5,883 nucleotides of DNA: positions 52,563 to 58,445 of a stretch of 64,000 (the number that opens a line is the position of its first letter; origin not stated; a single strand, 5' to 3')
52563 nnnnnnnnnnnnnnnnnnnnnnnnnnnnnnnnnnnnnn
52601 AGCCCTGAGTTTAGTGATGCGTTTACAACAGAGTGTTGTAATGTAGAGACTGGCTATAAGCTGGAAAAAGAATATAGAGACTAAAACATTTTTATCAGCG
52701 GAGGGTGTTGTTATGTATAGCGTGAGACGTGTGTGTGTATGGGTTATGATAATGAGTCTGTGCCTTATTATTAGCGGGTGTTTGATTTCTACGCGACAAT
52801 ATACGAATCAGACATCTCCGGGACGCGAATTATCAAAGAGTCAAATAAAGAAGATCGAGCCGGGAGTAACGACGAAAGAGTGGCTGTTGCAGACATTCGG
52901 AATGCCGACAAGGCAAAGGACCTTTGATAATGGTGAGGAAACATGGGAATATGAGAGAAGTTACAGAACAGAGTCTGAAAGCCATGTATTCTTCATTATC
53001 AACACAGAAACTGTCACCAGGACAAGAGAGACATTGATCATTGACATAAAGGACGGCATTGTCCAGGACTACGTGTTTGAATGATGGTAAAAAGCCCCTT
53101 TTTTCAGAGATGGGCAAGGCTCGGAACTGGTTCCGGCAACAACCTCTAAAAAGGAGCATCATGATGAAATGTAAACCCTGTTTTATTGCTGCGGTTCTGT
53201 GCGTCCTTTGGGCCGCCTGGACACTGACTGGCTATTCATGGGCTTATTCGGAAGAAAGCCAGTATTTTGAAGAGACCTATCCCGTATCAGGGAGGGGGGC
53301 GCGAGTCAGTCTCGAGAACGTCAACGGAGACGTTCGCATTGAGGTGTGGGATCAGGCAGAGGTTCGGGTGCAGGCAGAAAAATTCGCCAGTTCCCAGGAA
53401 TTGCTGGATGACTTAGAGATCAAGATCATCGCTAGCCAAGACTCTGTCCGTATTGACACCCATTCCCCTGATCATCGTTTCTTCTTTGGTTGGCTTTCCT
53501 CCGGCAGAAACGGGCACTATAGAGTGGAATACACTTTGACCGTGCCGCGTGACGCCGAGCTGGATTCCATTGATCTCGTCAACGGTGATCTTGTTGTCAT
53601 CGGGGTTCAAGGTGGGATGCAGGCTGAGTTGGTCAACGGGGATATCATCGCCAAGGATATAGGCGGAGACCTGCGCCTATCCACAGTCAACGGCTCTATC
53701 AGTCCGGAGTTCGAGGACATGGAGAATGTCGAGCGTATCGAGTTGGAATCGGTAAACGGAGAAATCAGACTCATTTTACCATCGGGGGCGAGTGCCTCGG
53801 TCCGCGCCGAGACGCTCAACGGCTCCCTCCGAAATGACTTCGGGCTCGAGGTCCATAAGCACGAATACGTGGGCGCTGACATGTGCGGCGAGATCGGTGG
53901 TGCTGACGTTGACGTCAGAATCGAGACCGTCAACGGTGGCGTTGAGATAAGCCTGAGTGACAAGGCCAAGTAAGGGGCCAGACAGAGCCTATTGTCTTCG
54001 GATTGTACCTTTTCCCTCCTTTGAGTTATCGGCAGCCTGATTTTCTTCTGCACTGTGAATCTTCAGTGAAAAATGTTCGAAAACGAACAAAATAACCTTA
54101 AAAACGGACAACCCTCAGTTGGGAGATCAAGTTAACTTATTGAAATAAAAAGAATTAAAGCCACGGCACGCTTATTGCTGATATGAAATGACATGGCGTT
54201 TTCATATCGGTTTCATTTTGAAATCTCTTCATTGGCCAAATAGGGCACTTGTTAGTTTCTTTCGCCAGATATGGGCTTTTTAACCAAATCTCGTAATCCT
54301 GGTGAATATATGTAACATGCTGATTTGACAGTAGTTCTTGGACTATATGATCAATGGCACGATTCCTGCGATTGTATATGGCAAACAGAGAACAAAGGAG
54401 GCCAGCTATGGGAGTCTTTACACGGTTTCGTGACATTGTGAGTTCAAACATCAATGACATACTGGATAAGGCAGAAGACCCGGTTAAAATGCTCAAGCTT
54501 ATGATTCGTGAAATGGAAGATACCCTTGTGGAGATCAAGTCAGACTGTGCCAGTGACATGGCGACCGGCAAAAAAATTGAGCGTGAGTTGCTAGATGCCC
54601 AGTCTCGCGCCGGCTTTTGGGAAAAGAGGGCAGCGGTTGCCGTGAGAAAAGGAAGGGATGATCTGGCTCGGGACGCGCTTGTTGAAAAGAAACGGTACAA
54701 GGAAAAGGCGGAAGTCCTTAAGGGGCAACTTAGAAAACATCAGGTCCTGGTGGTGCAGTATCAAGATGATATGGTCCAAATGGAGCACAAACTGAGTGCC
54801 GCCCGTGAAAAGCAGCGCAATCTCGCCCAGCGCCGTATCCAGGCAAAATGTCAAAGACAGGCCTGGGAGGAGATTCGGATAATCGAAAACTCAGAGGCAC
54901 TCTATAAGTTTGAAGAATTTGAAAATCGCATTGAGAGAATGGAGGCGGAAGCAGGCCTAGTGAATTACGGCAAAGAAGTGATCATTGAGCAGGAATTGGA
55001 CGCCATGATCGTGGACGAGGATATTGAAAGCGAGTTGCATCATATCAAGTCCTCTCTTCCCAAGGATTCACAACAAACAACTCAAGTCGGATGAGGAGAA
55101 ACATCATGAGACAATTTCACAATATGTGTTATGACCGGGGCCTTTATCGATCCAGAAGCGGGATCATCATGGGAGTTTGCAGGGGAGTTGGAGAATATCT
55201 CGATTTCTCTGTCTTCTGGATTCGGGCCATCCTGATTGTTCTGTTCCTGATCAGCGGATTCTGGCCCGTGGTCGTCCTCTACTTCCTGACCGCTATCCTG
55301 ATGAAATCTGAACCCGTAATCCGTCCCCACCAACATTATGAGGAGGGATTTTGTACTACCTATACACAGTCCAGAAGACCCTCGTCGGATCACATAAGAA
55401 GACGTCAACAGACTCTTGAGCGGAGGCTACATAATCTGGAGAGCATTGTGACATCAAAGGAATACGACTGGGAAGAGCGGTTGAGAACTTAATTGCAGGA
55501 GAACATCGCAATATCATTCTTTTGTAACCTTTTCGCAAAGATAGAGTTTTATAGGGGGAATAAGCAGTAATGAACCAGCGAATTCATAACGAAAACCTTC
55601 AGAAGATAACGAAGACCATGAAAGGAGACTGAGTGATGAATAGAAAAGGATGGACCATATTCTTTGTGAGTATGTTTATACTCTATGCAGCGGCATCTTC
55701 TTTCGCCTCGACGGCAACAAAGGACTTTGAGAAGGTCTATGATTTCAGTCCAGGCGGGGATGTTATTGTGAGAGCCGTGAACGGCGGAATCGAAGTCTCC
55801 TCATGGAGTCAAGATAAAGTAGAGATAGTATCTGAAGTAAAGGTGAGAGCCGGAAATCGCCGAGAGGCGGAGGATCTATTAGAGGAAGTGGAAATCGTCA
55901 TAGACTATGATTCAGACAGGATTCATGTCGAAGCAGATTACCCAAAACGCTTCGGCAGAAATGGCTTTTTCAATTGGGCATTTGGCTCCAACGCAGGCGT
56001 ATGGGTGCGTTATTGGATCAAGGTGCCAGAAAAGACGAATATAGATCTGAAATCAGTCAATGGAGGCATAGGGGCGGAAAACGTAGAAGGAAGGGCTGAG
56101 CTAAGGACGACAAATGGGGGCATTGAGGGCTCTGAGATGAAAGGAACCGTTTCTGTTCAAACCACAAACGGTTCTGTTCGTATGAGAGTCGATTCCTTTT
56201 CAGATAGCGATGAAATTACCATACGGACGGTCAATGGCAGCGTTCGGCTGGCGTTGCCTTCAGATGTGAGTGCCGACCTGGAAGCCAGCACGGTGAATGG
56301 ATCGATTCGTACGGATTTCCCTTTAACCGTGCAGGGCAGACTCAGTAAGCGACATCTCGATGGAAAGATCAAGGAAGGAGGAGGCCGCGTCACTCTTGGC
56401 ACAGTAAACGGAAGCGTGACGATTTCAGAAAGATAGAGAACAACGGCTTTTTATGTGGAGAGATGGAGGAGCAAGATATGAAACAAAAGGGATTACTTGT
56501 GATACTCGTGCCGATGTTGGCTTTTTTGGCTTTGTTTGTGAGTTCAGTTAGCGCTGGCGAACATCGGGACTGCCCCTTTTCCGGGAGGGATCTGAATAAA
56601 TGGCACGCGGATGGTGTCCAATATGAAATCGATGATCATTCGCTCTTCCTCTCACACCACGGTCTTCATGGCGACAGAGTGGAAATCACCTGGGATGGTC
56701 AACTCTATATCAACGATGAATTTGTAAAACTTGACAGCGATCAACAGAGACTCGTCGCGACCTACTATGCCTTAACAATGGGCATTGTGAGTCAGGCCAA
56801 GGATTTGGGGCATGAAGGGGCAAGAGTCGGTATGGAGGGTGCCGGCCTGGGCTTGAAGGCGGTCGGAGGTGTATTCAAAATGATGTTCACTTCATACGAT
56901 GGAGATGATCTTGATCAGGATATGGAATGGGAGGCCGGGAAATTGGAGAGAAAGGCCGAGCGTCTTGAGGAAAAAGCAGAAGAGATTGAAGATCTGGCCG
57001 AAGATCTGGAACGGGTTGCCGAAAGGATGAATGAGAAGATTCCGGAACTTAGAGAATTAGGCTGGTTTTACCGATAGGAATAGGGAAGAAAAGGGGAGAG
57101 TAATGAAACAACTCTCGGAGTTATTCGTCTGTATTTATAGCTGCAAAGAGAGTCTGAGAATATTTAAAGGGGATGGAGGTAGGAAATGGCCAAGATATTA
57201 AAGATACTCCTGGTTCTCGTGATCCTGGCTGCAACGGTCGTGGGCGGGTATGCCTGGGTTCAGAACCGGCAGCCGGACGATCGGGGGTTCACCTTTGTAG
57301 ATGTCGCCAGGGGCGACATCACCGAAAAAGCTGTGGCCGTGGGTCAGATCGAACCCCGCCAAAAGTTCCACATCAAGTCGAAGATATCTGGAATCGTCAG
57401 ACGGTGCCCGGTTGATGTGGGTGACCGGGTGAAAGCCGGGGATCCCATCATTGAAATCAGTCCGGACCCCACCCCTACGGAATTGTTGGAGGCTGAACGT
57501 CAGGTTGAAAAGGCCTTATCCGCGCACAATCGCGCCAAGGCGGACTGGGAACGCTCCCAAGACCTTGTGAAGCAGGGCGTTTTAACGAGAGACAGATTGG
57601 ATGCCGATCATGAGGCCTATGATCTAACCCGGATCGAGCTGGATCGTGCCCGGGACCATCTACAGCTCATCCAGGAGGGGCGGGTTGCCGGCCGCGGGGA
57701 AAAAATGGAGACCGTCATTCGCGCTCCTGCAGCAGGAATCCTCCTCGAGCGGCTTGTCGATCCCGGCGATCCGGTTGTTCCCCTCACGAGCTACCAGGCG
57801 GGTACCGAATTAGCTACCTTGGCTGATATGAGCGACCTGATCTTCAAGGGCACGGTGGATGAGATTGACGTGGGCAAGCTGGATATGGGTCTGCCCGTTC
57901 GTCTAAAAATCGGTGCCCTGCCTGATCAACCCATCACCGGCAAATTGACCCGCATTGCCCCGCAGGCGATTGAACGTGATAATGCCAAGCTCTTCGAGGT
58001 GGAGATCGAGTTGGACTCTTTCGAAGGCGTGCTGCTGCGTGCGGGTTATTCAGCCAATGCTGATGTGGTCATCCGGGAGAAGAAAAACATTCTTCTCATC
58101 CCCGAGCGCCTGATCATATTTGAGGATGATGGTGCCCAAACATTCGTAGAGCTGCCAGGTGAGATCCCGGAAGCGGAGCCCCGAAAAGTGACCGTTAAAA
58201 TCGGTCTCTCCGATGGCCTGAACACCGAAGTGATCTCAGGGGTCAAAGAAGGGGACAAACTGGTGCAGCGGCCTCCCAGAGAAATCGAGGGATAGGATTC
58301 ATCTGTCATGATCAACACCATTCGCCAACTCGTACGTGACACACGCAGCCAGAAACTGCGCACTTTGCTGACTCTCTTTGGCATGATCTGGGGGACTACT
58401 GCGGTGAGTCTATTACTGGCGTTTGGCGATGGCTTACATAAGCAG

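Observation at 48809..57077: Duplicated sigma-54 promoter-pspA-pspC modules interleaved with an ECF sigma/anti-sigma pair, three toast-rack (DUF4097) proteins and a BamE-like lipoprotein, with no pspF nearby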

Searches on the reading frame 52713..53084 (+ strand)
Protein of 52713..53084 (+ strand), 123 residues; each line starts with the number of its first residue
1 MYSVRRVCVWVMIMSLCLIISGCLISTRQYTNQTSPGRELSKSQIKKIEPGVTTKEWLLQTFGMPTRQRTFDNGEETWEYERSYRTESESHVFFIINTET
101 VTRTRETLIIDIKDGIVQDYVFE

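Call 3: search_protein_families(library=pfam, proteins=[window:52713-53084:+], max_evalue=0.01)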
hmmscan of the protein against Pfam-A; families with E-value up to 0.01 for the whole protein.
window:52713-53084:+ (123 aa): 1 family
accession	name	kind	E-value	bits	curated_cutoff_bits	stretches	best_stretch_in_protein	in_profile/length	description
PF04355.18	BamE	-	4.5e-05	23.6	23.2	1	39-90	3-51/71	Outer membrane protein assembly factor BamE domain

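Call 50: search_protein_families(library=ncbifam, proteins=[window:52713-53084:+], max_evalue=0.01)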
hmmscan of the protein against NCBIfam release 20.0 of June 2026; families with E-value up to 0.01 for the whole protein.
window:52713-53084:+ (123 aa): 1 family
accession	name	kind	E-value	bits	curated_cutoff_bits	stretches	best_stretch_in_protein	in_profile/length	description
NF008585.0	PRK11548.1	equivalog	0.00033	20.6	93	1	12-114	9-106/113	outer membrane protein assembly factor BamE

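Call 77: search_solved_structures(query=window:52713-53084:+, max_evalue=1)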
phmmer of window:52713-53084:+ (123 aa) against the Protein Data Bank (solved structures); distinct sequences matched with E-value up to 1: 0.

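Call 83: predict_structure(protein=window:52713-53084:+)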
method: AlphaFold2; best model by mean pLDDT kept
length: 123 residues; sequences in the alignment: 1
mean_pLDDT: 59.9   pTM: 0.36
mean pLDDT of the five models: 59.9, 56.9, 53.8, 47.4, 42.5
residues with pLDDT >= 90: 1; 70-90: 23; 50-70: 63; < 50: 36
segments of 3 or more residues with pLDDT < 50: 26-37, 39-48, 91-94, 115-123
pLDDT, mean of each block of 10 residues (from residue 1): 81 84 50 40 48 65 64 70 60 53 60 50 42
secondary structure, 60 per line:
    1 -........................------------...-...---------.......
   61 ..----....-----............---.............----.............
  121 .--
elements in order: H2-25 E38-40 H54-62 E67-70 E76-87 E91-103 E108-121

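Call 85: fold_search(model_id=the predicted structure, library=pdb)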
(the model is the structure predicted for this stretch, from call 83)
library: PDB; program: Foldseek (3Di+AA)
matches with E <= 10: 948; with E <= 0.001: 0
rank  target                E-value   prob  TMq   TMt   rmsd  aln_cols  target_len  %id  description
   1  3tgo_D                7.3e-02  0.92  0.31  0.23   4.8        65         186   12  Crystal structure of the E. coli BamCD complex (released 2011-09-28)
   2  2laf_MODEL_1_A        8.2e-02  0.89  0.29  0.30   5.2        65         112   12  NMR solution structure of the N-terminal domain of the E. coli lipoprotein BamC (released 2011-06-01)
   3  2yh6_C                9.1e-02  0.87  0.34  0.37   5.4        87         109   16  Structure of the N-terminal domain of BamC from E. coli (released 2011-05-25)
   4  6exp_B                9.1e-02  0.77  0.28  0.33  13.9       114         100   14  Crystal structure of the SIRV3 AcrID1 (gp02) anti-CRISPR protein (released 2018-01-31)
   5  2yh6_A                1.4e-01  0.85  0.31  0.33   5.0        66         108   14  Structure of the N-terminal domain of BamC from E. coli (released 2011-05-25)
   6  6lys_C                1.7e-01  0.51  0.30  0.26  28.8       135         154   12  Structure of the BAM complex (released 2021-01-13)
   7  2yh6_D                1.7e-01  0.82  0.35  0.37   5.3        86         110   14  Structure of the N-terminal domain of BamC from E. coli (released 2011-05-25)
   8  9qbl_C                2.0e-01  0.44  0.22  0.12  10.8        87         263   10  Crystal structure of Xanthobacter autotrophicus SPARDA mutant lacking DREN nuclease domains (released 2025-12-17)
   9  6ipv_A                2.0e-01  0.23  0.16  0.10  15.0        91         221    8  Crystal structure of CqsB2 from Streptomyces exfoliatus 2419-SVT2 (apo form) (released 2019-10-16)
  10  5dm5_D                2.3e-01  0.18  0.19  0.19  12.1       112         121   12  Crystal structure of the hexameric thioesterase y2039 from Yersinia pestis (released 2015-11-11)
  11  1fx3_C                2.4e-01  0.51  0.28  0.26   9.3        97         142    7  CRYSTAL STRUCTURE OF H. INFLUENZAE SECB (released 2000-12-06)
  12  6exp_A                2.5e-01  0.30  0.24  0.27  11.4       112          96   13  Crystal structure of the SIRV3 AcrID1 (gp02) anti-CRISPR protein (released 2018-01-31)
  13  6ni0                  2.7e-01  0.47  0.21  0.13   6.0        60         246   15  Crystal Structure of the Beta Lactamase Class D YbxI from Burkholderia thailandensis (released 2019-01-16)
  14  3put_A                2.7e-01  0.28  0.18  0.15  14.3        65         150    8  Crystal Structure of the CERT START domain (mutant V151E) from Rhizobium etli at the resolution 1.8A, Northeast Struct (released 2010-12-22)
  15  8pwz_A                2.8e-01  0.38  0.24  0.22   8.5        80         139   12  Crystal Structure of (3R)-hydroxyacyl-ACP dehydratase HadBD from Mycobacterium tuberculosis (released 2024-03-27)
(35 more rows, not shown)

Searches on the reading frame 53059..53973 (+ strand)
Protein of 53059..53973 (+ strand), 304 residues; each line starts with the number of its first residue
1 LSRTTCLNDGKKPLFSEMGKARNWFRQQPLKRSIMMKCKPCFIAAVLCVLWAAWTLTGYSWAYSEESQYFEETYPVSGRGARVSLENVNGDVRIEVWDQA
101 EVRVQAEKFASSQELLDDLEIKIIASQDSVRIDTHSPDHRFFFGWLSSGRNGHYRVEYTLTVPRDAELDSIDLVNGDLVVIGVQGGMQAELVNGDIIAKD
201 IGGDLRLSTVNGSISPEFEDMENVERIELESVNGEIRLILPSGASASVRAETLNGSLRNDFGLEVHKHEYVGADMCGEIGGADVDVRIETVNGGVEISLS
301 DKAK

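Call 3: search_protein_families(library=pfam, proteins=[window:53059-53973:+], max_evalue=0.01)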
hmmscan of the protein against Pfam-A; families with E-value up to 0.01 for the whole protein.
window:53059-53973:+ (304 aa): 2 families
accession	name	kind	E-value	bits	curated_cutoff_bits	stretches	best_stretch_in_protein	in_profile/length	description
PF13349.12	DUF4097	-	1e-09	38.6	22.9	1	191-297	143-246/247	Toastrack DUF4097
PF09922.15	LiaF-like_C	-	0.00021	21.6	29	0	224-258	39-73/114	Cell wall-active antibiotics response LiaF, C-terminal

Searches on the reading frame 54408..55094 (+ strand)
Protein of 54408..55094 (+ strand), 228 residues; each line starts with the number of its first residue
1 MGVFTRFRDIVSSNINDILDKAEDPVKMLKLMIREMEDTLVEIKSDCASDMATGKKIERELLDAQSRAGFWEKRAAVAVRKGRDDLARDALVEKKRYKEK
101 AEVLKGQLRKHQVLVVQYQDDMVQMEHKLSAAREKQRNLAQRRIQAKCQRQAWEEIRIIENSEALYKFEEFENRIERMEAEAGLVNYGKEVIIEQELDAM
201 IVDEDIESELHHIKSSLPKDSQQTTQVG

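Call 3: search_protein_families(library=pfam, proteins=[window:54411-55094:+], max_evalue=0.01)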
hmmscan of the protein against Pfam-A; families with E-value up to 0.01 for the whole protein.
window:54411-55094:+ (227 aa): 1 family
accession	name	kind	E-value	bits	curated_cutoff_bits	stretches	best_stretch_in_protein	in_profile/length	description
PF04012.17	PspA_IM30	-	2.8e-39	135.4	33.9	1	1-213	1-211/220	PspA/IM30 family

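Call 50: search_protein_families(library=ncbifam, proteins=[window:54408-55094:+], max_evalue=0.01)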
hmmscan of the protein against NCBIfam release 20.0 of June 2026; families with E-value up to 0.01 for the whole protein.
window:54408-55094:+ (228 aa): 3 families
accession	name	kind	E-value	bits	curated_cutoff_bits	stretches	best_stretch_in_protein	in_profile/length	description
TIGR02977.1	phageshock_pspA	equivalog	1.1e-61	208.3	242.95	1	1-217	1-217/219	phage shock protein PspA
NF007974.0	PRK10698.1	equivalog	4.3e-48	163.9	336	1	1-221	1-221/222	phage shock protein PspA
NF045984.1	StressProtLiaH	equivalog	3e-19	69.6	380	1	3-223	2-221/225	stress responsive protein LiaH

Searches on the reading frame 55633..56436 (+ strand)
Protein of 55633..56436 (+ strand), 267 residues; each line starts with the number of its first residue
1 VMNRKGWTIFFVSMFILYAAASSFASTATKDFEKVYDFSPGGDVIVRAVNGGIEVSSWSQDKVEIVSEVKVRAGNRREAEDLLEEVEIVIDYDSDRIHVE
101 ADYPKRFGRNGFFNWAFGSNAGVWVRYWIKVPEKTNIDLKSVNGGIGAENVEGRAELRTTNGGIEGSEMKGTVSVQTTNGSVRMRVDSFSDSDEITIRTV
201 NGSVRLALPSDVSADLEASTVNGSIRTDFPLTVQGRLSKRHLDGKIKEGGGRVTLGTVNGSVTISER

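Call 3: search_protein_families(library=pfam, proteins=[window:55633-56436:+], max_evalue=0.01)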
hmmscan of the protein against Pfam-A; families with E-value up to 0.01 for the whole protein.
window:55633-56436:+ (267 aa): 3 families
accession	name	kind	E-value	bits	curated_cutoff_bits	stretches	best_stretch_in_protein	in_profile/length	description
PF13349.12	DUF4097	-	4.8e-12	46.2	22.9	1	136-264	119-246/247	Toastrack DUF4097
PF24016.2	DUF7330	-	9.8e-06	25.7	27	1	133-227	40-130/187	Domain of unknown function (DUF7330)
PF09922.15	LiaF-like_C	-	0.0061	16.9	29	0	193-226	40-73/114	Cell wall-active antibiotics response LiaF, C-terminal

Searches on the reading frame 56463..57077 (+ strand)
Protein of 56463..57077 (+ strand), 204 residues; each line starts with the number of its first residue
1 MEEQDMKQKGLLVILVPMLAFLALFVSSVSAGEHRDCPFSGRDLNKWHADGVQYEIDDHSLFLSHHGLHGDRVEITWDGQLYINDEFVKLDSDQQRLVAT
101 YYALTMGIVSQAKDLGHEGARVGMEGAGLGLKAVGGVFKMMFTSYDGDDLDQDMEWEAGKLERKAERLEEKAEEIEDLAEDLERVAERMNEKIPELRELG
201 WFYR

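Call 19: search_protein_families(library=pfam, proteins=[window:56463-57077:+], max_evalue=0.01)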
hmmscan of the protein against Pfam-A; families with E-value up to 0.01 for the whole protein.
window:56463-57077:+ (204 aa): 1 family
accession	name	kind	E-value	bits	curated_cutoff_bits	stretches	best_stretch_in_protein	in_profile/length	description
PF11101.13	DUF2884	-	2.3e-11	44.2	30.6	1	57-144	12-90/228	Protein of unknown function (DUF2884)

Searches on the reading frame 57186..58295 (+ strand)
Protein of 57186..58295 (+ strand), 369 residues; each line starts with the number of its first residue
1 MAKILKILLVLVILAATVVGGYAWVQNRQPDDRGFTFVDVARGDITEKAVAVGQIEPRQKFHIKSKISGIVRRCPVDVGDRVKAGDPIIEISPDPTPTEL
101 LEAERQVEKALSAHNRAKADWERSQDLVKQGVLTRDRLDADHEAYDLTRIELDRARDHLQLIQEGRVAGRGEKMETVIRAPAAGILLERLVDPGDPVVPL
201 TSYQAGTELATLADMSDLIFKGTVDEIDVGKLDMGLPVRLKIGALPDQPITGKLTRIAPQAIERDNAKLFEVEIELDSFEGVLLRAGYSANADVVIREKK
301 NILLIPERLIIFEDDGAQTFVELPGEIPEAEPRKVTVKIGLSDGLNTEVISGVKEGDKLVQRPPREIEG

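Call 19: search_protein_families(library=pfam, proteins=[window:57186-58295:+], max_evalue=0.01)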
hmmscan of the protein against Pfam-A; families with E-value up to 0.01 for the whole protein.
window:57186-58295:+ (369 aa): 4 families
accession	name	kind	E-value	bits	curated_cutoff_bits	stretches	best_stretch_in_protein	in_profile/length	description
PF13437.12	HlyD_3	-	5.5e-19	69.3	22.2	1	177-277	1-96/106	HlyD family secretion protein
PF16576.10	HlyD_D23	-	3.2e-15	56.4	30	1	51-261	8-188/214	Barrel-sandwich domain of CusB or HlyD membrane-fusion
PF00364.28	Biotin_lipoyl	-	4e-05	23.8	22.1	0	65-91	47-73/73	Biotin-requiring enzyme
PF13533.13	Biotin_lipoyl_2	-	5.8e-05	23.3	29.8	1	63-91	3-31/32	Biotin-lipoyl like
